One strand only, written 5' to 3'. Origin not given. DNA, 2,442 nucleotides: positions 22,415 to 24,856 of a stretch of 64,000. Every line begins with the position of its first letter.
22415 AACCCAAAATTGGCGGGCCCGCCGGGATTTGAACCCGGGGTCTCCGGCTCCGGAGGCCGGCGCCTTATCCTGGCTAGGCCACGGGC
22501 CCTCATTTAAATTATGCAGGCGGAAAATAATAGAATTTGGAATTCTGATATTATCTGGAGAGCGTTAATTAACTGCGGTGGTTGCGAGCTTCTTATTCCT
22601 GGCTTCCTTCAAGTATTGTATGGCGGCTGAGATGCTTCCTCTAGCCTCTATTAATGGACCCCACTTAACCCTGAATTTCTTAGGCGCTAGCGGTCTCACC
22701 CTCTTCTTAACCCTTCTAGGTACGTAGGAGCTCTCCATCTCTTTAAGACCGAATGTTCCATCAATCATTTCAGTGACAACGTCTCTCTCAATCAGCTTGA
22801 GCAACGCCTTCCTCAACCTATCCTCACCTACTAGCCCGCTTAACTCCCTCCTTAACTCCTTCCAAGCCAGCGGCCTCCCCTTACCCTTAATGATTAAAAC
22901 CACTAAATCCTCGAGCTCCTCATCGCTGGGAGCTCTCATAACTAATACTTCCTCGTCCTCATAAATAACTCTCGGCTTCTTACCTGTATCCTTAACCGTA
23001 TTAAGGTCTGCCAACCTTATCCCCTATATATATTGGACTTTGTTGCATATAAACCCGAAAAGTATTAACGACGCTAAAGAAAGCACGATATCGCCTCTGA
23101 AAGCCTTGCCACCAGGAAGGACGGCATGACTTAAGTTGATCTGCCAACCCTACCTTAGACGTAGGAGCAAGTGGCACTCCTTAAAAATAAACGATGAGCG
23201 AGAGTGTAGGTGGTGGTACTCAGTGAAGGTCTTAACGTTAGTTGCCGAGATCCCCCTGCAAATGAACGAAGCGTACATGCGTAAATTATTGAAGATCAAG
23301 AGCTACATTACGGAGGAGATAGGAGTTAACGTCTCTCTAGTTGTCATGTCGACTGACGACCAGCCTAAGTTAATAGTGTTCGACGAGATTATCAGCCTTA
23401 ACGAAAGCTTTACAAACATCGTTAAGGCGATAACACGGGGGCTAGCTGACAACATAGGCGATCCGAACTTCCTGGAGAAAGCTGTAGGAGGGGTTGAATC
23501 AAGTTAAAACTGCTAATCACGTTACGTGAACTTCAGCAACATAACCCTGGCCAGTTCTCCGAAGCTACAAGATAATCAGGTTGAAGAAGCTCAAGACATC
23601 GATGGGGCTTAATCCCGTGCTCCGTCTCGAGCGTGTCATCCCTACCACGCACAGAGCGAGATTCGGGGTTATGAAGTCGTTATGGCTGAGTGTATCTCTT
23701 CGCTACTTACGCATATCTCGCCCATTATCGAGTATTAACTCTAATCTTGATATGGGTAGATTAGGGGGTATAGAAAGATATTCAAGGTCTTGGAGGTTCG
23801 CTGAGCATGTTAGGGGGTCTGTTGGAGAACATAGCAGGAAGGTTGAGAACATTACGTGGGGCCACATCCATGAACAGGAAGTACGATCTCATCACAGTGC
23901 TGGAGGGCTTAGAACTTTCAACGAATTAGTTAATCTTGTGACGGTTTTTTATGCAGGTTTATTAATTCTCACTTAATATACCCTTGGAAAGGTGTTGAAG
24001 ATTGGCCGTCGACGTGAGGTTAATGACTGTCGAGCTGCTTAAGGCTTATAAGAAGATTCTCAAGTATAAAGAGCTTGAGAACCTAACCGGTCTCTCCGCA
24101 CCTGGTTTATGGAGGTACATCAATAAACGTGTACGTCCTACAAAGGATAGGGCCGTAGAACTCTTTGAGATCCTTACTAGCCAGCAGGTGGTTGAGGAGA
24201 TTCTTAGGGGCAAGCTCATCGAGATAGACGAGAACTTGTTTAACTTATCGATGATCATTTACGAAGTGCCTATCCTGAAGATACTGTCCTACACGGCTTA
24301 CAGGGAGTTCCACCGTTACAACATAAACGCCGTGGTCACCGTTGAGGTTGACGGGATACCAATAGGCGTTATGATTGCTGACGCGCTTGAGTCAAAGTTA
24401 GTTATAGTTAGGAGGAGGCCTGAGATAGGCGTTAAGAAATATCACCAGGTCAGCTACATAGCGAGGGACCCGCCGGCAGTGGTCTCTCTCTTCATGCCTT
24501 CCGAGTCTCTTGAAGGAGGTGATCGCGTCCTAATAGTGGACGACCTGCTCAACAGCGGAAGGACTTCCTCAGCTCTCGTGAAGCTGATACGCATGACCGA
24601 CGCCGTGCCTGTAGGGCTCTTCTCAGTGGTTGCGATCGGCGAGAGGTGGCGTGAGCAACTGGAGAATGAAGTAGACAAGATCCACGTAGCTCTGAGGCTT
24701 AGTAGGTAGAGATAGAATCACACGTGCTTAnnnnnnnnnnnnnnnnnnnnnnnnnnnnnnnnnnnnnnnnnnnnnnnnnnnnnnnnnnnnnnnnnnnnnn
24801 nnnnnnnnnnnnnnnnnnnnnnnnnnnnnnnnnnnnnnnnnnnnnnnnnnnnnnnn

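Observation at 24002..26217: Uncharacterised operon: HTH-phosphoribosyltransferase + diverged CitG-like + ligand-less metallophosphoesterase fold, next to the CoA cluster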

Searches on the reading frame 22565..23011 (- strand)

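Call 3: search_protein_families(library=pfam, proteins=[window:22565-23011:-], max_evalue=0.1)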
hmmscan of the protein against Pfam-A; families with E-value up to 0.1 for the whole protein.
window:22565-23011:- (148 aa): 1 family
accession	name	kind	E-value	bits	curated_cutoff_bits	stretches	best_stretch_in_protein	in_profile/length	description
PF19121.6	DUF5805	-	0.07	14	28.5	0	27-79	8-58/67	Family of unknown function (DUF5805)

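Call 4: search_protein_families(library=ncbifam, proteins=[window:22565-23011:-], max_evalue=0.1)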
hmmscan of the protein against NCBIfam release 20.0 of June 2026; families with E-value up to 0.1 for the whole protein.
window:22565-23011:- (148 aa): 0 families

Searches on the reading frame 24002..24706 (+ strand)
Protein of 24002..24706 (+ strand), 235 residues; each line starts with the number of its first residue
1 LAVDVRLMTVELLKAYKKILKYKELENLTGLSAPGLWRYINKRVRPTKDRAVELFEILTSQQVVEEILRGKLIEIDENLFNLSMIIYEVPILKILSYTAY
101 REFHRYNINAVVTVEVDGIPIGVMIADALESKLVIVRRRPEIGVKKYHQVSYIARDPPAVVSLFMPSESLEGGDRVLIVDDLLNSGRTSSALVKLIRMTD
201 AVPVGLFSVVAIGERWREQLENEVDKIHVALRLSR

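Call 3: search_protein_families(library=pfam, proteins=[window:24002-24706:+], max_evalue=0.1)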
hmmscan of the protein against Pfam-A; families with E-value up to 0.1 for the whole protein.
window:24002-24706:+ (235 aa): 1 family
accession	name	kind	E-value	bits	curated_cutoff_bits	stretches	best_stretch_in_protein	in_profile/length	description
PF00156.33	Pribosyltran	-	5.3e-10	39.3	26.3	1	95-221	18-135/158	Phosphoribosyl transferase domain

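Call 4: search_protein_families(library=ncbifam, proteins=[window:24002-24706:+], max_evalue=0.1)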
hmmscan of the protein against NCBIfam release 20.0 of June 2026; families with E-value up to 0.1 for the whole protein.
window:24002-24706:+ (235 aa): 21 families
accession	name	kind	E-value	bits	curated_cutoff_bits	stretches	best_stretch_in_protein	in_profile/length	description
NF006328.0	PRK08558.1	equivalog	4.7e-51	173.7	184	1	3-225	7-228/238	adenine phosphoribosyltransferase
TIGR01743.1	purR_Bsub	equivalog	6.8e-20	71.2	258.7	1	33-218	63-239/268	pur operon repressor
NF006671.0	PRK09219.1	equivalog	1.3e-14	54.1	177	1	89-210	32-154/192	xanthine phosphoribosyltransferase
TIGR01744.1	XPRTase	equivalog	7.5e-14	51.8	164.45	1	91-211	34-155/191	xanthine phosphoribosyltransferase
TIGR01090.1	apt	equivalog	1.3e-11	44.9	185.85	1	101-214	40-150/169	adenine phosphoribosyltransferase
NF002636.0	PRK02304.1-5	equivalog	1.3e-11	44.3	125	1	96-214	43-158/176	adenine phosphoribosyltransferase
NF002634.0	PRK02304.1-3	equivalog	3.1e-10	40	170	1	98-211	46-156/182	adenine phosphoribosyltransferase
NF040646.1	HPT_Archaea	equivalog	7.9e-10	38.6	200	1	105-222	51-162/184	hypoxanthine/guanine phosphoribosyltransferase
NF002635.0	PRK02304.1-4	subfamily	5.1e-09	35.9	146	1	93-214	40-156/188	adenine phosphoribosyltransferase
NF002633.0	PRK02304.1-2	equivalog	8.4e-09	35.4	224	1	104-211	45-149/172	adenine phosphoribosyltransferase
NF002620.0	PRK02277.1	subfamily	1.5e-08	34.5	115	1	102-210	81-178/201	orotate phosphoribosyltransferase-like protein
NF002632.0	PRK02304.1-1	equivalog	2.2e-08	34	243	1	102-199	51-145/183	adenine phosphoribosyltransferase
NF005592.0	PRK07322.1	subfamily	3.3e-08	33.1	143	1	107-214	52-161/180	adenine phosphoribosyltransferase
NF009211.0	PRK12560.1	equivalog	3.6e-07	30.1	188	1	103-201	47-142/187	adenine phosphoribosyltransferase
NF004689.0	PRK06031.1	equivalog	3.4e-06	26.5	175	1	172-223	153-204/233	phosphoribosyltransferase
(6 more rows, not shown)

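Call 9: search_solved_structures(query=window:24002-24706:+, max_evalue=0.01)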
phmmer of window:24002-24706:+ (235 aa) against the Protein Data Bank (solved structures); distinct sequences matched with E-value up to 0.01: 20.
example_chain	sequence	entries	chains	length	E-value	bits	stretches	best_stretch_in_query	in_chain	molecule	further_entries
4m0k_A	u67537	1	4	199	2.5e-08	37.2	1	89-232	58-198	Adenine phosphoribosyltransferase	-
1p4a_A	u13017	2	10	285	3.5e-08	36.7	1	101-215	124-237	Pur operon repressor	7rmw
1o57_A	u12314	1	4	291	3.6e-08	36.7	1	101-218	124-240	PUR OPERON REPRESSOR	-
5b6h_A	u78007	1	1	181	5.1e-06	29.6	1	103-204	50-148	Adenine phosphoribosyltransferase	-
4mb6_A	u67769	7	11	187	5.5e-06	29.5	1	103-204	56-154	Adenine phosphoribosyltransferase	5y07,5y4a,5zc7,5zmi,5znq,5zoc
9vlf_B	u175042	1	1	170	9.8e-06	28.7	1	105-221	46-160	Adenine phosphoribosyltransferase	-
5yw2_A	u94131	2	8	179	4.7e-05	26.5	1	111-212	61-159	Adenine phosphoribosyltransferase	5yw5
7xi2_A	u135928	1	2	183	0.00016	24.7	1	102-201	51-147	Adenine phosphoribosyltransferase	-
7y94_A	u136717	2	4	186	0.00017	24.7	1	102-201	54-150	Adenine phosphoribosyltransferase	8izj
2dy0_A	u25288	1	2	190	0.00018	24.6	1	102-201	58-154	Adenine phosphoribosyltransferase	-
1qb7_A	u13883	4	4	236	0.00051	23.1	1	114-212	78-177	ADENINE PHOSPHORIBOSYLTRANSFERASE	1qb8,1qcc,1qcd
2fxv_A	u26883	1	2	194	0.00072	22.6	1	101-210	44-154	Xanthine phosphoribosyltransferase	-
1y0b_A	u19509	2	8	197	0.00073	22.6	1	101-210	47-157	Xanthine phosphoribosyltransferase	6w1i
6fch_A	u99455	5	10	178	0.0015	21.5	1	104-212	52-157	Adenine phosphoribosyltransferase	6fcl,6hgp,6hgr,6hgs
6fci_A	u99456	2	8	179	0.0016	21.5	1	104-212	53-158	Adenine phosphoribosyltransferase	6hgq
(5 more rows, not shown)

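Call 58: find_related_loci(query=A4, collection=metagenome_contigs, flank=4000)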
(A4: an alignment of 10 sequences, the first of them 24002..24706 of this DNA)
Query A4 (235 aa) in metagenome_contigs; peptide patterns used: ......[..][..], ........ (x = any residue, [..] = any of these).
600 stretches matched a pattern (row limit reached: there are more); 263 encode a relative of the query (tblastn E <= 1e-3); the best 80 are kept; 80 distinct loci.
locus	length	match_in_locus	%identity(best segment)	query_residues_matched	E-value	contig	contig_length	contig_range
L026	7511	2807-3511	80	1-235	9e-128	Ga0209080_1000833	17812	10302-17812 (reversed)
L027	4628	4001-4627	56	1-209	7e-82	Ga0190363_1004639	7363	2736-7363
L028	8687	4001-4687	50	3-231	1e-77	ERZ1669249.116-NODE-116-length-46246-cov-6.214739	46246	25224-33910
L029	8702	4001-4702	47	1-234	6e-70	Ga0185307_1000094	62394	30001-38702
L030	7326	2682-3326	36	6-220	3e-39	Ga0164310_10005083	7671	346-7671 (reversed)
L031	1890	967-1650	32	6-233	2e-39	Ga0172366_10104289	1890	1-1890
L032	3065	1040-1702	33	5-225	5e-38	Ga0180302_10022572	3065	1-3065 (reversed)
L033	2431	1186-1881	30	3-233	1e-32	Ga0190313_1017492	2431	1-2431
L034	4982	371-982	32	20-225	8e-28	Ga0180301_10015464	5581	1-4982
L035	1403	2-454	30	83-233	2e-26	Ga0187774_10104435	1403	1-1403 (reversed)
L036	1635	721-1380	30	10-227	1e-25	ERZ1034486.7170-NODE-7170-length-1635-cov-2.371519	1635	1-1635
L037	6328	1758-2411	29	5-224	2e-19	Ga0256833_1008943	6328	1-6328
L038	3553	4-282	39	141-233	9e-15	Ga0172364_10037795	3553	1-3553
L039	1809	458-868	37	88-222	1e-14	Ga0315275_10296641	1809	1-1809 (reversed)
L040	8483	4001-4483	28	52-213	5e-13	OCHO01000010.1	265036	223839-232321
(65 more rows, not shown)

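Call 65: search_protein_families(library=pfam, proteins=[L028:3-425:+, L028:415-1521:+, L028:1534-2874:+, L028:2874-3944:+, L028:3995-4711:+, L034:269-1024:+, L034:1159-2562:-, L034:2606-3649:+, L030:2631-3389:+, L037:1725-2435:+], max_evalue=0.001)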
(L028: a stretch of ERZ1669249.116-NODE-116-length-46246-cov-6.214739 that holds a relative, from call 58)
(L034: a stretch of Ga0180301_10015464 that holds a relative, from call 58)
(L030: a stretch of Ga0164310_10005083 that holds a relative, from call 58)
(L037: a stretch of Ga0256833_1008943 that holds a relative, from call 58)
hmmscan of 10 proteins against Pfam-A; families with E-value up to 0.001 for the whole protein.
L028:3-425:+ (140 aa): 1 family
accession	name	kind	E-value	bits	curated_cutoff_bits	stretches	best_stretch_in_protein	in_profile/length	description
PF02769.27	AIRS_C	-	3.4e-17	63.5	23.1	1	6-129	35-153/156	AIR synthase related protein, C-terminal domain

L028:415-1521:+ (369 aa): 2 families
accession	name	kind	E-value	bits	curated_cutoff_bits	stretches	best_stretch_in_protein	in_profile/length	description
PF06973.17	DUF1297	-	8.4e-80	267.2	23.8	1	179-369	1-188/188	Domain of unknown function (DUF1297)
PF06849.18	DUF1246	-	3.4e-45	153.4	25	1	21-146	1-122/122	Protein of unknown function (DUF1246)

L028:1534-2874:+ (447 aa): 3 families
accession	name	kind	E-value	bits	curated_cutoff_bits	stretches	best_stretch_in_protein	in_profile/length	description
PF00206.25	Lyase_1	-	5.7e-40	138.1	27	1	20-296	13-312/312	Lyase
PF10397.14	ADSL_C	-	7.2e-16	58.7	32.7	1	360-434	1-79/79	Adenylosuccinate lyase C-terminus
PF08328.16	ASL_C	-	4.8e-06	27.1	35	1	310-411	4-100/115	Adenylosuccinate lyase C-terminal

L028:2874-3944:+ (357 aa): 2 families
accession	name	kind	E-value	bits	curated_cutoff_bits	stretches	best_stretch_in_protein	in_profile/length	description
PF06973.17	DUF1297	-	2e-74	249.6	23.8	1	172-357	1-188/188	Domain of unknown function (DUF1297)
PF06849.18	DUF1246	-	2.3e-44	150.8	25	1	19-141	1-122/122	Protein of unknown function (DUF1246)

L028:3995-4711:+ (239 aa): 2 families
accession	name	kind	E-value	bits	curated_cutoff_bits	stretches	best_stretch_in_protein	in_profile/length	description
PF00156.33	Pribosyltran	-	8.8e-12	45.1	26.3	1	98-219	18-133/158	Phosphoribosyl transferase domain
PF14681.12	UPRTase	-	0.00048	20.1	27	1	159-211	108-160/206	Uracil phosphoribosyltransferase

L034:269-1024:+ (252 aa): 3 families
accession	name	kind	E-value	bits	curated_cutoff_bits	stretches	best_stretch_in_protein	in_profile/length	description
PF00156.33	Pribosyltran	-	2.2e-10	40.5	26.3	1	119-237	25-138/158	Phosphoribosyl transferase domain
PF13384.12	HTH_23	-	0.00019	21.5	24.6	0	17-55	3-38/50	Homeodomain-like domain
PF01381.28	HTH_3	-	0.00095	19.6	23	0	32-70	7-45/55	Helix-turn-helix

L034:1159-2562:- (467 aa): 3 families
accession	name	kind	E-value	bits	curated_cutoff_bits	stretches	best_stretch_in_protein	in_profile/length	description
PF00206.25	Lyase_1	-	7.5e-49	167.3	27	1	38-312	10-310/312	Lyase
PF10397.14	ADSL_C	-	7.5e-18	65.1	32.7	1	380-456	3-79/79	Adenylosuccinate lyase C-terminus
PF08328.16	ASL_C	-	0.00014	22.3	35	1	328-445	4-114/115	Adenylosuccinate lyase C-terminal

L034:2606-3649:+ (348 aa): 1 family
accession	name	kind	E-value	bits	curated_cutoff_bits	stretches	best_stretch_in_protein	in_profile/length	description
PF00709.27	Adenylsucc_synt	-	1.1e-73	248.9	27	3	155-293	189-329/416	Adenylosuccinate synthetase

L030:2631-3389:+ (253 aa): 2 families
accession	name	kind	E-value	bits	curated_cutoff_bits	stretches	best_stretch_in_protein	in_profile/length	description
PF00156.33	Pribosyltran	-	1.6e-12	47.5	26.3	1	103-235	15-137/158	Phosphoribosyl transferase domain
PF01381.28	HTH_3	-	5.2e-06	26.8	23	1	28-75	6-53/55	Helix-turn-helix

L037:1725-2435:+ (237 aa): 1 family
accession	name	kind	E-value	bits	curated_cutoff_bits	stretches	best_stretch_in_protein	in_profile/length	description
PF00156.33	Pribosyltran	-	2.4e-13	50.1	26.3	1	91-232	5-141/158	Phosphoribosyl transferase domain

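Call 78: search_protein_families(library=ncbifam, proteins=[L029:5050-5688:+, L028:3995-4711:+], max_evalue=0.001)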
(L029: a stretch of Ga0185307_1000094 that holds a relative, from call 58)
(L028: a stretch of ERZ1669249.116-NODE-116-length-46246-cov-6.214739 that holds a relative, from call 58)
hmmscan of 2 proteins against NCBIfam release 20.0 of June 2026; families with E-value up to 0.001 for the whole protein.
L029:5050-5688:+ (213 aa): 0 families

L028:3995-4711:+ (239 aa): 21 families
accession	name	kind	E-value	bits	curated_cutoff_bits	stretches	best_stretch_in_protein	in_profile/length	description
NF006328.0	PRK08558.1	equivalog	3.3e-44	151.3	184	1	5-220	9-223/238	adenine phosphoribosyltransferase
TIGR01743.1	purR_Bsub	equivalog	2.2e-15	56.4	258.7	1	84-214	105-235/268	pur operon repressor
NF006671.0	PRK09219.1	equivalog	2.8e-15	56.3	177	1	99-210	42-154/192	xanthine phosphoribosyltransferase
TIGR01744.1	XPRTase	equivalog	2.2e-13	50.2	164.45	1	100-210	43-154/191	xanthine phosphoribosyltransferase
NF002636.0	PRK02304.1-5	equivalog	3.2e-11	43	125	1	101-213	48-157/176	adenine phosphoribosyltransferase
NF002620.0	PRK02277.1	subfamily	3.3e-11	43.2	115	1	103-210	82-178/201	orotate phosphoribosyltransferase-like protein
TIGR01090.1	apt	equivalog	1e-09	38.7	185.85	1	101-213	40-149/169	adenine phosphoribosyltransferase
NF002634.0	PRK02304.1-3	equivalog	2.9e-09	36.8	170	1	100-212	48-157/182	adenine phosphoribosyltransferase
NF005592.0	PRK07322.1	subfamily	3.5e-09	36.3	143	1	107-209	52-156/180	adenine phosphoribosyltransferase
NF040646.1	HPT_Archaea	equivalog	2e-08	34.1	200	1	88-216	30-157/184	hypoxanthine/guanine phosphoribosyltransferase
TIGR00336.1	pyrE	equivalog_domain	1.2e-07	31.7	106.8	1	172-214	107-149/173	orotate phosphoribosyltransferase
NF002635.0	PRK02304.1-4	subfamily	1.6e-07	31.1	146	1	80-212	22-154/188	adenine phosphoribosyltransferase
NF009211.0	PRK12560.1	equivalog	4.7e-07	29.8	188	1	104-203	48-144/187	adenine phosphoribosyltransferase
NF002633.0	PRK02304.1-2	equivalog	1e-06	28.7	224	1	107-212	48-150/172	adenine phosphoribosyltransferase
NF002632.0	PRK02304.1-1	equivalog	1.2e-06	28.4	243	1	101-202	50-148/183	adenine phosphoribosyltransferase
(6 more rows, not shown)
